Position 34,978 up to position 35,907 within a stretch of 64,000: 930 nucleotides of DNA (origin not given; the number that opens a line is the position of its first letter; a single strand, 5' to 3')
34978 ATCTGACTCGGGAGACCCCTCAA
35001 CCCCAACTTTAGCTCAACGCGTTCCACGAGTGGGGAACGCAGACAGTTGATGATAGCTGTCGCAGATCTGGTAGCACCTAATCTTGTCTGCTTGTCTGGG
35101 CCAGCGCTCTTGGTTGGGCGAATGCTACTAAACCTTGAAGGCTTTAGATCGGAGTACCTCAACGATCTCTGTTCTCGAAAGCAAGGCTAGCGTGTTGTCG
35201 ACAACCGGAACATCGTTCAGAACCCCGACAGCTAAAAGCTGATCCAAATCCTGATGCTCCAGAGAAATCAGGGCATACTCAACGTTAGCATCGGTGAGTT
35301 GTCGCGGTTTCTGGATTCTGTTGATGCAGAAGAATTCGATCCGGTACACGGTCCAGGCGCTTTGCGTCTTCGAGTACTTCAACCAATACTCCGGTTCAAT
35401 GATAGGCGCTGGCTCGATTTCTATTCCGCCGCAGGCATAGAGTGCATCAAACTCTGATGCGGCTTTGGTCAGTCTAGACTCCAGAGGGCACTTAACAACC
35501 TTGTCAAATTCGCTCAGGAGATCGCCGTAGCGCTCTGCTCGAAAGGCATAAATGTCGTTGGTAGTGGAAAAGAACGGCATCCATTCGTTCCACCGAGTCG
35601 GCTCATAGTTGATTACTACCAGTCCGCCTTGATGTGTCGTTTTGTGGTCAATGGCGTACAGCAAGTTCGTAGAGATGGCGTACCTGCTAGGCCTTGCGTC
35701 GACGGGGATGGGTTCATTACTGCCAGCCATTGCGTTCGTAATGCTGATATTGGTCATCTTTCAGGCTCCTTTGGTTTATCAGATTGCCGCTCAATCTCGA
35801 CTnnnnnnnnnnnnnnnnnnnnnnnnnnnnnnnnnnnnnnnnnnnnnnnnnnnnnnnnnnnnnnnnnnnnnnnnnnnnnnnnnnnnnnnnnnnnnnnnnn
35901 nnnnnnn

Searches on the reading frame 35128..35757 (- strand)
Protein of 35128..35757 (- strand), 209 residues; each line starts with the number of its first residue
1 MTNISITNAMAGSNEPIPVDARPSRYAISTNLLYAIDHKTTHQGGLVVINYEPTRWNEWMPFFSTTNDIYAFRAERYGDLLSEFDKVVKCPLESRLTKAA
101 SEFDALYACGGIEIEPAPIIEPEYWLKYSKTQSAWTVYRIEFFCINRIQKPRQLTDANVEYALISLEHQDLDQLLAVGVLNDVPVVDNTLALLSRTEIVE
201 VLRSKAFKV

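Call 3: search_protein_families(library=pfam, proteins=[window:35128-35757:-], max_evalue=0.01)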
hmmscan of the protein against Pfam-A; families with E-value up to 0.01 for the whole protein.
window:35128-35757:- (209 aa): 0 families

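Call 4: search_protein_families(library=padloc, proteins=[window:35128-35757:-], max_evalue=0.01)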
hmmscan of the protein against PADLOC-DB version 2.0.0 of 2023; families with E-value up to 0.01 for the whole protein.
window:35128-35757:- (209 aa): 0 families

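Call 6: search_protein_families(library=ncbifam, proteins=[window:35128-35757:-], max_evalue=0.1)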
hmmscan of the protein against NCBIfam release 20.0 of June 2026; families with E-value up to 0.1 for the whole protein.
window:35128-35757:- (209 aa): 0 families

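Call 7: search_protein_families(library=pfam, proteins=[window:35128-35757:-], max_evalue=10)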
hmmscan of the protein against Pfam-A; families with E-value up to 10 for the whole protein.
window:35128-35757:- (209 aa): 0 families

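Call 31: find_homologous_proteins(query=window:35128-35757:-, max_evalue=0.001)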
Query window:35128-35757:- (209 aa): 1 proteins with E <= 0.001 among 390 candidates.
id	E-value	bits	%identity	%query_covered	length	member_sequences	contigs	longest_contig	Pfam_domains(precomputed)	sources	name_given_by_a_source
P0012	3.7e-136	469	100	100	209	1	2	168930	-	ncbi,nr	ncbi:MAG: hypothetical protein ABFD54_12940 [Armatimonadota bacterium]|nr:hypothetical protein [bact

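Call 38: find_homologous_proteins(query=A2, max_evalue=0.001)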
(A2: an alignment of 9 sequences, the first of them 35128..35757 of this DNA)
Query A2 (9 sequences) (209 aa, profile of the alignment): 56 proteins with E <= 0.001 among 4114 candidates.
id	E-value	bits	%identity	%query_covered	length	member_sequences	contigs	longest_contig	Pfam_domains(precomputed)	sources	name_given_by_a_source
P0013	3.6e-90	319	38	99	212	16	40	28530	-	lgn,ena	-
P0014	2.3e-87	310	34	100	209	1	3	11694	-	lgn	-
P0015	4.8e-87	309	36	99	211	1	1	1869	-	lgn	-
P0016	9.1e-87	308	37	96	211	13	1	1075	-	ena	-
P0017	1.0e-86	308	37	94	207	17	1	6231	-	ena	-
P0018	1.6e-86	307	36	99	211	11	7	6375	-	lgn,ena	-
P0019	2.0e-86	307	34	100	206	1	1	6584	-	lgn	-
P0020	3.0e-86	306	36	99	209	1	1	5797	-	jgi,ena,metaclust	metaclust:\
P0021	2.3e-85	303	38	100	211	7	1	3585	-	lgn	-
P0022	6.8e-85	302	36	99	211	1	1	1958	-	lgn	-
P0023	3.7e-84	299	34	100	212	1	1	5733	-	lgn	-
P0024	6.9e-84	299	34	97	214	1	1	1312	-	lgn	-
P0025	7.1e-84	298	32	99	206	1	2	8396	-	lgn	-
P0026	2.2e-83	297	34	100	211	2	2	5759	-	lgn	-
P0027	2.2e-83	297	35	94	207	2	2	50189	-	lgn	-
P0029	1.0e-82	295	34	98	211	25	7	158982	-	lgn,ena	-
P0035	1.7e-81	291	33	100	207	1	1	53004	-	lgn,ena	-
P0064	1.8e-44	170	35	94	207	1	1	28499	-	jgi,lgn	-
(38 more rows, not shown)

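Call 41: find_encoding_contigs(protein=P0029, flank=10000, max_places=2)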
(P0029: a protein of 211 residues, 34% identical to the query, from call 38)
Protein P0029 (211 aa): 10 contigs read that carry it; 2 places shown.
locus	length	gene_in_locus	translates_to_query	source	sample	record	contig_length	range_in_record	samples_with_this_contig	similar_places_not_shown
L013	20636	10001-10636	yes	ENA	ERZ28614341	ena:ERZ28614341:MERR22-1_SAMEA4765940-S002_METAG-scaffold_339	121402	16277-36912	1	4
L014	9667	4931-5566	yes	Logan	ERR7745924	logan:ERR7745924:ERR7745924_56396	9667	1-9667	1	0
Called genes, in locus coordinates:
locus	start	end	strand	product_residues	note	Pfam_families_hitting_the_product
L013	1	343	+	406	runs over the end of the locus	PF00534:Glycos_transf_1, PF13692:Glyco_trans_1_4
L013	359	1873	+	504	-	-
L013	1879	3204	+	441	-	-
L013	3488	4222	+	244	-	PF01757:Acyl_transf_3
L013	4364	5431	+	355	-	PF01757:Acyl_transf_3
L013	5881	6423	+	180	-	-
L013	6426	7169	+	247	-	PF01909:NTP_transf_2 (weak), PF04439:Adenyl_transf (weak)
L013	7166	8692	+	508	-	PF04055:Radical_SAM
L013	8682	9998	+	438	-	-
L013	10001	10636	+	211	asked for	-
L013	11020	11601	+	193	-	PF18967:PycTM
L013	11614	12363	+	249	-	PF00211:Guanylate_cyc (weak)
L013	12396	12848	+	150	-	PF28043:KwaA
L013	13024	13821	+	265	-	-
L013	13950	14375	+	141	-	PF13560:HTH_31, PF01381:HTH_3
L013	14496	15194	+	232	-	-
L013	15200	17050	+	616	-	PF00239:Resolvase, PF07508:Recombinase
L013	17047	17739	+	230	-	-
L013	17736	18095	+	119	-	-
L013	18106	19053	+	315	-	-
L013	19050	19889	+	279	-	PF20188:DUF6551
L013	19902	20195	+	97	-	-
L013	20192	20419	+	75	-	-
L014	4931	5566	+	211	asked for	-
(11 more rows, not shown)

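Call 42: find_encoding_contigs(protein=P0035, flank=10000, max_places=1)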
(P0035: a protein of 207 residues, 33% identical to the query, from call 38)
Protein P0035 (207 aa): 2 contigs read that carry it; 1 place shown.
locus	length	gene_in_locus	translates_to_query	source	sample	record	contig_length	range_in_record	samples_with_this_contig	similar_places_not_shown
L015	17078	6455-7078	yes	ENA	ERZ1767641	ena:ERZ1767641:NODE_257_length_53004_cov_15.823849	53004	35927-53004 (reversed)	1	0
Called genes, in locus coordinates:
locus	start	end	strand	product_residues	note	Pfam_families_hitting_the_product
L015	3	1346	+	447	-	?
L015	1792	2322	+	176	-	PF18967:PycTM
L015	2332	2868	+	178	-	PF24392:Parb-CE (weak)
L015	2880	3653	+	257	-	-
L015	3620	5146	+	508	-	PF04055:Radical_SAM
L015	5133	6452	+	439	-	-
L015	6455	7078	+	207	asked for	-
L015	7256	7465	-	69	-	-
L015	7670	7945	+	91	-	PF04221:RelB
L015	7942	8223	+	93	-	PF15738:YafQ_toxin, PF05016:ParE_toxin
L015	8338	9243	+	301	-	PF13154:DUF3991, PF13155:Toprim_2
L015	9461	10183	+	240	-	PF14058:PcfK (faint)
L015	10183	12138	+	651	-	PF14284:PcfJ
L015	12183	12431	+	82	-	-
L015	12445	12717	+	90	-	-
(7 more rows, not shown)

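Call 43: find_encoding_contigs(protein=P0064, flank=10000, max_places=1)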
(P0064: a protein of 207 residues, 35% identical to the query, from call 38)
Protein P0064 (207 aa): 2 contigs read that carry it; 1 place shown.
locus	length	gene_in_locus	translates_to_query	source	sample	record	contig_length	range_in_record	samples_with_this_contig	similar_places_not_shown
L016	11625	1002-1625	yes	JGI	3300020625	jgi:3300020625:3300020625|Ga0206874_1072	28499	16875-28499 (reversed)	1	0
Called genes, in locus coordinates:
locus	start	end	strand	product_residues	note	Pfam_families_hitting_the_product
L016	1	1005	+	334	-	?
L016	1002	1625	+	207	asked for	-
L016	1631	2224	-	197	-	-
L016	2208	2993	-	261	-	PF01909:NTP_transf_2 (weak)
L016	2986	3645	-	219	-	-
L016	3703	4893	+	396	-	-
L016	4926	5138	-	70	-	PF00589:Phage_integrase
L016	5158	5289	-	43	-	-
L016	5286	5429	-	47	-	-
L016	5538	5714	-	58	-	-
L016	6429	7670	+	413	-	PF17293:Arm-DNA-bind_5, PF13102:Phage_int_SAM_5, PF00589:Phage_integrase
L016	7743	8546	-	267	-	PF08843:AbiEii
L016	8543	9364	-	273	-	-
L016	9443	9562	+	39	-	-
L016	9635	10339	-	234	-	-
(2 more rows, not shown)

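Call 44: find_related_loci(query=A3, collection=metagenome_contigs, flank=8000)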
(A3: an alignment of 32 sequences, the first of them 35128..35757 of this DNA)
Query A3 (209 aa) in metagenome_contigs; peptide patterns used: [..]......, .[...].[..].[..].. (x = any residue, [..] = any of these).
220 stretches matched a pattern; 12 encode a relative of the query (tblastn E <= 1e-3); 12 distinct loci.
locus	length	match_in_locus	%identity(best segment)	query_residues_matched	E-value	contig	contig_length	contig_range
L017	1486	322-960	33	1-209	2e-40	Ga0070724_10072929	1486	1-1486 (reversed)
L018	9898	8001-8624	36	1-209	8e-39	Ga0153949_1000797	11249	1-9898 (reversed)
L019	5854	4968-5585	36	1-206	3e-38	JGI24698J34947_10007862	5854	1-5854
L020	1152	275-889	36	1-205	2e-39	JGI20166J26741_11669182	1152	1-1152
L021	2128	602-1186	37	1-197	4e-37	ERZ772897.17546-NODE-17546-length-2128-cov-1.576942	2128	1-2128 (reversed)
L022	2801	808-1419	35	3-206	5e-36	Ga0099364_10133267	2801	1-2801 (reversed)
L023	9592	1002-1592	35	1-197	1e-35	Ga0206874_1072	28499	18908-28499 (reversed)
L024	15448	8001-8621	34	1-204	3e-33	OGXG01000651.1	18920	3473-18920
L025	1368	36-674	27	1-209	1e-31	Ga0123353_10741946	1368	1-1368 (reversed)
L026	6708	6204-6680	35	1-159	1e-30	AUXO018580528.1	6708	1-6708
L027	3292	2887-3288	39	1-132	1e-26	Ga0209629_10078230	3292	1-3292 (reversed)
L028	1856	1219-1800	25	17-207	7e-14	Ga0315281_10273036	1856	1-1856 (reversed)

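Call 45: find_related_loci(query=A3, collection=viral_contigs, flank=8000)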
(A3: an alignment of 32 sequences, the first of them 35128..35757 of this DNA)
Query A3 (209 aa) in viral_contigs; peptide patterns used: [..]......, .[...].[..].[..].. (x = any residue, [..] = any of these).
11 stretches matched a pattern, but none encodes a relative of the query by tblastn (E <= 1e-3).

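Call 46: predict_structure(alignment_id=A3)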
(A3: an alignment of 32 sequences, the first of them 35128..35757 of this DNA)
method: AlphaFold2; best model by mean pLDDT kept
length: 209 residues; sequences in the alignment: 32
mean_pLDDT: 95.3   pTM: 0.89
mean pLDDT of the five models: 95.3, 95.0, 95.0, 95.0, 94.8
residues with pLDDT >= 90: 188; 70-90: 21; 50-70: 0; < 50: 0
segments of 3 or more residues with pLDDT < 50: none
pLDDT, mean of each block of 10 residues (from residue 1): 93 97 97 95 94 90 97 98 95 97 97 97 95 95 97 89 94 97 95 96 95
secondary structure, 60 per line:
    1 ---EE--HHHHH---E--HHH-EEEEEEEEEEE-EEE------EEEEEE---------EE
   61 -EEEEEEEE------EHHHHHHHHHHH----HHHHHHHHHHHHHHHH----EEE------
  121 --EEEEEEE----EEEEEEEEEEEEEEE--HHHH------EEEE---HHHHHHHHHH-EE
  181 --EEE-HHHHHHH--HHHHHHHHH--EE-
elements in order: H8-12 E23-33 E35-37 E44-49 E62-69 H77-87 H92-107 E112-114 E123-129 E134-148 H151-154 E161-164 H168-177 E183-185 H187-193 H196-204

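Call 48: fold_search(model_id=the predicted structure, library=pdb)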
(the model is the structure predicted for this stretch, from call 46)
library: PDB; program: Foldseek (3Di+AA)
matches with E <= 10: 827; with E <= 0.001: 0
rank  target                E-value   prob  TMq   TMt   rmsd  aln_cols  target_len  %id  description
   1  8zjb_F                1.5e-02  0.82  0.28  0.34   8.9       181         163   10  Oomycete Nudix effectors display WY-Nudix conformations with mRNA decapping activity (released 2024-07-03)
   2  3rh7_A                2.4e-02  0.47  0.25  0.20   8.4       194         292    8  Crystal structure of a putative oxidoreductase (SMa0793) from Sinorhizobium meliloti 1021 at 3.00 A resolution (released 2011-06-08)
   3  1soi                  3.2e-02  0.77  0.35  0.44   8.2       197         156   13  CRYSTAL STRUCTURE OF NUDIX HYDROLASE DR1025 IN COMPLEX WITH SM+3 (released 2004-05-11)
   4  1sz3_A                3.7e-02  0.75  0.34  0.42   8.1       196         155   13  CRYSTAL STRUCTURE OF NUDIX HYDROLASE DR1025 IN COMPLEXED WITH GNP AND MG+2 (released 2004-05-11)
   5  3rh7_E                3.7e-02  0.44  0.25  0.20   8.4       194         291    8  Crystal structure of a putative oxidoreductase (SMa0793) from Sinorhizobium meliloti 1021 at 3.00 A resolution (released 2011-06-08)
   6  1sjy                  5.6e-02  0.69  0.34  0.43   8.1       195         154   13  Crystal Structure of NUDIX HYDROLASE DR1025 FROM DEINOCOCCUS RADIODURANS (released 2004-05-11)
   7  2fml_B                6.3e-02  0.54  0.27  0.23   7.9       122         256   13  Crystal structure of MutT/nudix family protein from Enterococcus faecalis (released 2006-02-21)
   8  3rh7_B                6.3e-02  0.41  0.27  0.22   8.2       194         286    7  Crystal structure of a putative oxidoreductase (SMa0793) from Sinorhizobium meliloti 1021 at 3.00 A resolution (released 2011-06-08)
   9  8dp9_A                7.1e-02  0.47  0.28  0.39   8.5       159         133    9  Crystal structure of the monomeric AvrM14-B Nudix hydrolase effector from Melampsora lini (released 2023-01-25)
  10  3q91_D                7.1e-02  0.41  0.29  0.37   8.8       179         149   11  Crystal Structure of Human Uridine Diphosphate Glucose Pyrophosphatase (NUDT14) (released 2011-02-16)
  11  7b66_A                7.6e-02  0.41  0.28  0.34   9.4       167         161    8  Structure of NUDT15 R139H Mutant in complex with TH7755 (released 2021-03-24)
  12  1su2_A                9.7e-02  0.54  0.34  0.42   8.4       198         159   14  CRYSTAL STRUCTURE OF THE NUDIX HYDROLASE DR1025 IN COMPLEX WITH ATP (released 2004-05-11)
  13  9hlz_66               9.7e-02  0.20  0.21  0.19  10.1       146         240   10  Translational activators Aep1, Aep2 and Atp25 in complex with mRNA and the yeast mitochondrial ribosome (released 2025-12-17)
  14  5cfi_B                1.0e-01  0.63  0.38  0.50   6.3       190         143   10  Structural and functional attributes of malaria parasite Ap4A hydrolase (released 2016-02-10)
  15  7sp3                  1.0e-01  0.41  0.33  0.42   9.8       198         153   12  E. coli RppH bound to Ap4A (released 2022-03-09)
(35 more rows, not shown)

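Call 102: fold_search(model_id=the predicted structure, library=viral)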
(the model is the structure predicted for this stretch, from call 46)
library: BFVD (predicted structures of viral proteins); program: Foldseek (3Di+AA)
matches with E <= 10: 449; with E <= 0.001: 1
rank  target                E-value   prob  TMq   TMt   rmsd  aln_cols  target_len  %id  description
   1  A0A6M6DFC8            1.0e-03  1.00  0.35  0.43   9.5       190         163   11  (no name in the UniProt tables at hand)
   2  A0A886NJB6            3.6e-03  0.98  0.34  0.45   9.3       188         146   10  (no name in the UniProt tables at hand)
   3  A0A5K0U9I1            5.8e-03  0.95  0.39  0.25  10.1       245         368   13  Uncharacterized protein [Yasminevirus sp. GU-2018]
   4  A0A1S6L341            7.4e-03  0.85  0.33  0.43   9.3       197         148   10  Putative NUDIX domain-containing protein [Erwinia phage vB_EamM_Yoloswag]
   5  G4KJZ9                8.9e-03  0.87  0.34  0.45   8.6       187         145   10  (no name in the UniProt tables at hand)
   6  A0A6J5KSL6            1.1e-02  0.85  0.33  0.42   8.7       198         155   11  COG1051 ADP-ribose pyrophosphatase [uncultured Caudovirales phage]
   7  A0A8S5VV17            1.1e-02  0.77  0.30  0.40   9.0       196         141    6  (no name in the UniProt tables at hand)
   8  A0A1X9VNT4            1.3e-02  0.82  0.32  0.42   8.2       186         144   11  Nudix hydrolase domain-containing protein [Mimivirus AB-566-O17]
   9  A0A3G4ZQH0            1.4e-02  0.84  0.39  0.27   8.5       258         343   12  Uncharacterized protein [Terrestrivirus sp.]
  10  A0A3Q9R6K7            1.5e-02  0.75  0.27  0.35  10.7       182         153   11  (no name in the UniProt tables at hand)
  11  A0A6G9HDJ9            1.5e-02  0.54  0.29  0.34  11.3       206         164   11  Nudix hydrolase [Carcinus maenas virus 1]
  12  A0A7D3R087            1.5e-02  0.69  0.29  0.31  10.1       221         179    7  NUDIX domain-containing protein [Fadolivirus FV1/VV64]
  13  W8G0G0                2.4e-02  0.91  0.38  0.50   6.1       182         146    9  (no name in the UniProt tables at hand)
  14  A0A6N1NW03            2.4e-02  0.75  0.31  0.26   6.6       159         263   11  Nudix hydrolase domain-containing protein [Tupanvirus soda lake]
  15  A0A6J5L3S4            2.5e-02  0.30  0.24  0.13  10.4       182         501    9  Nudix_Hydrolase domain containing protein [uncultured Caudovirales phage]
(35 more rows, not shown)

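Call 104: search_protein_families(library=padloc, proteins=[L013:11614-12363:+, L013:11020-11601:+], max_evalue=0.001)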
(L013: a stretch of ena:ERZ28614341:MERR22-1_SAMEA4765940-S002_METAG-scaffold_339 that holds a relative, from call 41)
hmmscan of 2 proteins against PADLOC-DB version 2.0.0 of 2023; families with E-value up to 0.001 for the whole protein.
L013:11614-12363:+ (249 aa): 8 families
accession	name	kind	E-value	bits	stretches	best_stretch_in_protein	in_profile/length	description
PDLC02368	PycC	-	2.8e-92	306.6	1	2-246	2-234/234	-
PDLC02369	PycC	-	2e-21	74.6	1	13-184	13-178/248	-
PDLC02367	PycC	-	5.5e-21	73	1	10-230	8-219/226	-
PDLC00763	PycC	-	3.7e-19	67.1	1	13-207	18-214/268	Pycsar cyclase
PDLC00766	PycC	-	2.1e-13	48.3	1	10-209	8-204/232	Pycsar cyclase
PDLC02366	PycC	-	1.1e-06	25.9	1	51-186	58-190/486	-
PDLC00765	PycC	-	3.3e-06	24.5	1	49-194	262-408/477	Pycsar cyclase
PDLC02370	PycC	-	2e-05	22.1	1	34-150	68-190/340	-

L013:11020-11601:+ (193 aa): 11 families
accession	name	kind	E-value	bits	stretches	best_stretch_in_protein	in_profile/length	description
PDLC02364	PycTM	-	2.9e-34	116.8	1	13-190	3-154/160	-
PDLC02363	PycTM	-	1.2e-31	107.6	1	13-188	3-152/154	-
PDLC02365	PycTM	-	2.1e-27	94.4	1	16-189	2-162/165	-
PDLC00711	Effector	-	5e-20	70.3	1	13-184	5-156/164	2TM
PDLC00678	Effector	-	1.7e-19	68.5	1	23-188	18-173/184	2TM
PDLC00700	Effector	-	1e-17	62.7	1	13-188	2-166/173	2TM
PDLC02362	PycTM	-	2.2e-14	52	1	115-192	12-68/74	-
PDLC00668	Effector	-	6.8e-12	43.7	1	20-188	15-176/184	2TM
PDLC00692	Effector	-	7.6e-12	43.4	1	111-187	78-153/167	2TM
PDLC00685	Effector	-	1e-11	43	1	9-180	11-160/174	2TM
PDLC00691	Effector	-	1.2e-09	36.2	1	18-188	6-167/176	2TM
